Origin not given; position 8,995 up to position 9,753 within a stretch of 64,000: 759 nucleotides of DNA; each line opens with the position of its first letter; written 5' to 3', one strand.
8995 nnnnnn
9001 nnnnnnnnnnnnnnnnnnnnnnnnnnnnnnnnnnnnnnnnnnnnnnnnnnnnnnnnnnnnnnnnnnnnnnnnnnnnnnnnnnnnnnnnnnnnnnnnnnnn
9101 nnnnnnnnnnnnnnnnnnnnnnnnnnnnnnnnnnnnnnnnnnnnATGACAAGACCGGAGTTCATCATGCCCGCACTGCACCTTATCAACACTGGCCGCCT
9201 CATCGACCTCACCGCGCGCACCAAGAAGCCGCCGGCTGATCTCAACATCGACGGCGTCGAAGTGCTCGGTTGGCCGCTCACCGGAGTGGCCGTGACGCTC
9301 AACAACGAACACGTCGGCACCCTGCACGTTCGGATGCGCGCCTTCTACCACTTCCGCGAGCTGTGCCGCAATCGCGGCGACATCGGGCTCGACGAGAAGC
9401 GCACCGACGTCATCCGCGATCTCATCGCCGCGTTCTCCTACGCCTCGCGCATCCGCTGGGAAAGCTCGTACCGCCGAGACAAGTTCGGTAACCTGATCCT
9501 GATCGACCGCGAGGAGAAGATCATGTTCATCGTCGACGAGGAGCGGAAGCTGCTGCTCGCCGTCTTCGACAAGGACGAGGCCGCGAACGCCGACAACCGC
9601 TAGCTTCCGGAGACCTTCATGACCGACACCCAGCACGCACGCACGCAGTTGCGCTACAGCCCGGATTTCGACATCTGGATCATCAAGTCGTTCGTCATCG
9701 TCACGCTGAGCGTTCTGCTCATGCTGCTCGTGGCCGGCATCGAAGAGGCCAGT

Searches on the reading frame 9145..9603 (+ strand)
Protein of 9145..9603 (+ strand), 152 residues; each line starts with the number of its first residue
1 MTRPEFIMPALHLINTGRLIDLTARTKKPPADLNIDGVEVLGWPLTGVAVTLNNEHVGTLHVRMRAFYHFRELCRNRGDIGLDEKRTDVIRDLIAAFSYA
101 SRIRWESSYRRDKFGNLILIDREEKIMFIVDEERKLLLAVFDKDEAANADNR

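Call 14: search_protein_families(library=pfam, proteins=[window:9145-9603:+], max_evalue=0.01)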
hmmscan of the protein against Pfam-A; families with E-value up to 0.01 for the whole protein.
window:9145-9603:+ (152 aa): 0 families

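Call 21: search_protein_families(library=ncbifam, proteins=[window:9145-9603:+], max_evalue=0.1)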
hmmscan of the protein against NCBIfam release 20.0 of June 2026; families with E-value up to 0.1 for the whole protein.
window:9145-9603:+ (152 aa): 0 families

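Call 22: search_protein_families(library=phrogs, proteins=[window:9145-9603:+], max_evalue=0.1)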
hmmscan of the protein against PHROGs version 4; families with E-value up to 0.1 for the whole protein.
window:9145-9603:+ (152 aa): 0 families

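Call 45: find_related_loci(query=A2, collection=metagenome_contigs, flank=8000)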
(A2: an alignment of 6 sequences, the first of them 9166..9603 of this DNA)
Query A2 (145 aa) in metagenome_contigs; peptide patterns used: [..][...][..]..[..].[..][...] (x = any residue, [..] = any of these).
78 stretches matched a pattern, but none encodes a relative of the query by tblastn (E <= 1e-3).
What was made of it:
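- Tried and rejected: Metagenome retrieval anchored on g8: nothing found (call 45).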

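Call 62: find_homologous_proteins(query=window:9166-9603:+)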
Query window:9166-9603:+ (145 aa): 3 proteins with E <= 0.001 among 31 candidates.
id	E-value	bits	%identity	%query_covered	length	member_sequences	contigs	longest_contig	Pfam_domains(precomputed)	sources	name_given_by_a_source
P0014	9.9e-91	319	100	100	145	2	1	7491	-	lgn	-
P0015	2.1e-69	250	81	99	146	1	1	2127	-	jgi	jgi:hypothetical protein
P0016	1.1e-59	219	71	97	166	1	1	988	-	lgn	-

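Call 63: find_encoding_contigs(protein=P0015, flank=10000, max_places=3)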
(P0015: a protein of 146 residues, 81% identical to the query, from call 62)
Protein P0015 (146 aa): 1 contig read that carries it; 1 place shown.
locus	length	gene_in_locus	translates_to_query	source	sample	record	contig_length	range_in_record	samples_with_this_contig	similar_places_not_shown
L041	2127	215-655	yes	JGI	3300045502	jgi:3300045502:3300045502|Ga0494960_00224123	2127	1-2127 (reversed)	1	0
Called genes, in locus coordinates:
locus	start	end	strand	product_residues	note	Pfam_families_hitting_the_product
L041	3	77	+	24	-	?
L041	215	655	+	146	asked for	-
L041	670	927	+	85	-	-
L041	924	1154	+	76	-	-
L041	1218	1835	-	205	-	PF00574:CLP_protease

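Call 64: find_encoding_contigs(protein=P0016, flank=10000, max_places=3)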
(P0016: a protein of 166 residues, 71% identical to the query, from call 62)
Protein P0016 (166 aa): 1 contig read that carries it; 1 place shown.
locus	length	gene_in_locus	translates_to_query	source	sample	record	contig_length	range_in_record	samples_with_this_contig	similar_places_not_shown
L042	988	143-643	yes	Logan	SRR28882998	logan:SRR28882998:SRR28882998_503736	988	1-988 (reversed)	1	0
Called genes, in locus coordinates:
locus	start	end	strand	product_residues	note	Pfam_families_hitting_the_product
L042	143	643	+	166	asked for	-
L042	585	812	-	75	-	-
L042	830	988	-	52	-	?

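Call 65: find_encoding_contigs(protein=P0014, flank=10000, max_places=3)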
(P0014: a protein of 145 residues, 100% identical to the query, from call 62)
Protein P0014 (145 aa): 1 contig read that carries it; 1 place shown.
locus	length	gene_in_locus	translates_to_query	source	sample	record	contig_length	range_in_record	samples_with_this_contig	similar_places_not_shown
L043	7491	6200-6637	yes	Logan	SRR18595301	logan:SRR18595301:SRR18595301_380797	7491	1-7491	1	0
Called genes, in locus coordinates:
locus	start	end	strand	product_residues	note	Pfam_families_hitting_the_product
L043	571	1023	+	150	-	-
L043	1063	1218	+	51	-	-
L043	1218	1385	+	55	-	-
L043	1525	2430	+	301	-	-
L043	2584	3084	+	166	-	-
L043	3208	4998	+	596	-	-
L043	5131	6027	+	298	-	-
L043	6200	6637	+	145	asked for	-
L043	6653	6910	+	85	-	-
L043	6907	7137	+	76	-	-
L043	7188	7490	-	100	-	?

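Call 80: predict_structure(alignment_id=A5)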
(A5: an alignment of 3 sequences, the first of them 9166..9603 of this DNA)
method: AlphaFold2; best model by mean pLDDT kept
length: 145 residues; sequences in the alignment: 3
mean_pLDDT: 38.1   pTM: 0.24
mean pLDDT of the five models: 38.1, 37.1, 36.2, 35.9, 34.9
residues with pLDDT >= 90: 0; 70-90: 0; 50-70: 3; < 50: 142
segments of 3 or more residues with pLDDT < 50: 1-19, 21-111, 113-120, 122-145
pLDDT, mean of each block of 10 residues (from residue 1): 31 43 40 35 26 33 38 40 47 37 43 44 41 39 34
secondary structure, 60 per line:
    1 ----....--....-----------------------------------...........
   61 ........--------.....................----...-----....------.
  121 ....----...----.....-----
elements in order: E5-8 E11-14 H50-68 H77-97 E102-104 E110-113 E120-124 E129-131 H136-140
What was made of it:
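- Tried and rejected: The AlphaFold model of g8 from a 3-sequence alignment was unusable (pLDDT 38, call 80), so no fold search was run.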

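Call 84: search_protein_representatives(alignment_id=A5)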
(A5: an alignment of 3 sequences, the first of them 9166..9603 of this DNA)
Query: 3 sequences, 146 profile positions. Proteins with E-value up to 0.001 (for the whole library): 18; up to 1e-10: 10; up to 1e-30: 2. The best 18 are listed.
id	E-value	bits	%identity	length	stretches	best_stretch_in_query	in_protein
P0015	6.9e-87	304.8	-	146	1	1-145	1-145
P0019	1.8e-33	131.5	-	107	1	26-135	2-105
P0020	1.3e-23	99.6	-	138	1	28-142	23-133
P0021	6.2e-23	97.4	-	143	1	1-139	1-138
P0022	8.8e-23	96.9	-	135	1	27-143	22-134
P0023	5.1e-16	74.9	-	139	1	40-139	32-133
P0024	1.3e-13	67.1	-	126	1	42-136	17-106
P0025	3.4e-13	65.8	-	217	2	55-137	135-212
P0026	4.8e-13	65.3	-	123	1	30-140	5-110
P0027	2.3e-11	59.8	-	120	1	38-138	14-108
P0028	2.9e-09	53.0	-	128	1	33-141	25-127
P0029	5.6e-08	48.9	-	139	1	1-139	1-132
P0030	1.0e-07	48.0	-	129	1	37-140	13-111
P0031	1.4e-07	47.6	-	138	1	33-139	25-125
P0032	6.4e-06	42.2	-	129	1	32-138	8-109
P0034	2.8e-05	40.1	-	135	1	33-139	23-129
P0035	6.4e-04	35.7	-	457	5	14-53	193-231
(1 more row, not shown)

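Call 85: search_protein_families(library=pfam, proteins=[P0020, P0021, P0023, P0025, P0026, P0028, P0030, P0032, P0034, P0035], max_evalue=0.01)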
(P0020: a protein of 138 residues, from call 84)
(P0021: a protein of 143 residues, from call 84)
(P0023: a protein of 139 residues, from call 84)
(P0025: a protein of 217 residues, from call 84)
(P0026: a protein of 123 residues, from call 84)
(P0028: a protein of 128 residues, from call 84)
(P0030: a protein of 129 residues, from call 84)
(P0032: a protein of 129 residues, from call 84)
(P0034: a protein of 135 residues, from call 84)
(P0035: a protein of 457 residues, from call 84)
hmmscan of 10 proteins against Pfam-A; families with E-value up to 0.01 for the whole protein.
P0020 (138 aa): 1 family
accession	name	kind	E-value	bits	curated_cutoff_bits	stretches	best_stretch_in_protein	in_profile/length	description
PF06397.17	Desulfoferrod_N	-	0.0036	17.4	23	1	28-48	5-25/36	Desulfoferrodoxin, N-terminal domain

P0021 (143 aa): 0 families

P0023 (139 aa): 0 families

P0025 (217 aa): 0 families

P0026 (123 aa): 0 families

P0028 (128 aa): 0 families

P0030 (129 aa): 0 families

P0032 (129 aa): 0 families

P0034 (135 aa): 0 families

P0035 (457 aa): 8 families
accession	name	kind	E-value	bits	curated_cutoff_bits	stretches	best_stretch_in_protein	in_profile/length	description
PF18962.6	Por_Secre_tail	-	4.8e-14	52.8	27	1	384-455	1-74/75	Secretion system C-terminal sorting domain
PF23673.1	DUF7154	-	4.3e-06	27.5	27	0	126-171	31-72/108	Domain of unknown function (DUF7154)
PF18574.7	zf_C2HC_14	-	0.00037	20.7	25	0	179-193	2-16/33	C2HC Zing finger domain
PF19678.4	DUF6180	-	0.0004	20.9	26.9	0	38-59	2-23/102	Family of unknown function (DUF6180)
PF25528.1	DUF7917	-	0.0015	18.9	27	0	106-125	34-53/68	Domain of unknown function (DUF7917)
PF13585.12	CHU_C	-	0.0028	18.2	27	0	391-448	16-76/86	CHU_C Type IX secretion signal domain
PF24382.1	DUF7538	-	0.0035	17.6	27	0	111-132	40-61/83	Family of unknown function (DUF7538)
PF07540.16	NOC3p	-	0.0099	16.7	26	0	222-236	44-58/92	Nucleolar complex-associated protein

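Call 86: find_encoding_contigs(protein=P0028, flank=6000, max_places=3)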
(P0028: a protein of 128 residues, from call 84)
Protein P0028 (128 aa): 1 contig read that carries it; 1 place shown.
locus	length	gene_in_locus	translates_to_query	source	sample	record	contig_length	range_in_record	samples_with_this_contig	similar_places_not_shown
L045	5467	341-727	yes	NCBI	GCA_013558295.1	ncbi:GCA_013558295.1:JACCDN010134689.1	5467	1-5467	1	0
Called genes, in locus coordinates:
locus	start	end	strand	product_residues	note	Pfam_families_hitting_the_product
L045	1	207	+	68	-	?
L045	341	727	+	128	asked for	-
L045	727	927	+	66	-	-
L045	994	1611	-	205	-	PF00574:CLP_protease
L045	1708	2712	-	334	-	PF01368:DHH, PF02272:DHHA1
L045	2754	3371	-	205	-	-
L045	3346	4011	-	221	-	-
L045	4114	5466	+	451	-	?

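Call 87: find_encoding_contigs(protein=P0030, flank=8000, max_places=4)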
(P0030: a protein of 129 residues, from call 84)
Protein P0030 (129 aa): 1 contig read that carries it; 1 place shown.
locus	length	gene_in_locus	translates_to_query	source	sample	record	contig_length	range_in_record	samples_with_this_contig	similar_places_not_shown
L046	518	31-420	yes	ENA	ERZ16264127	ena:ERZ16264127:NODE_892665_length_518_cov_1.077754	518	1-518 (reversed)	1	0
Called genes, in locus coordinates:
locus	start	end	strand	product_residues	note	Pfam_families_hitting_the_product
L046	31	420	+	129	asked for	-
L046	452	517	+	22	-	?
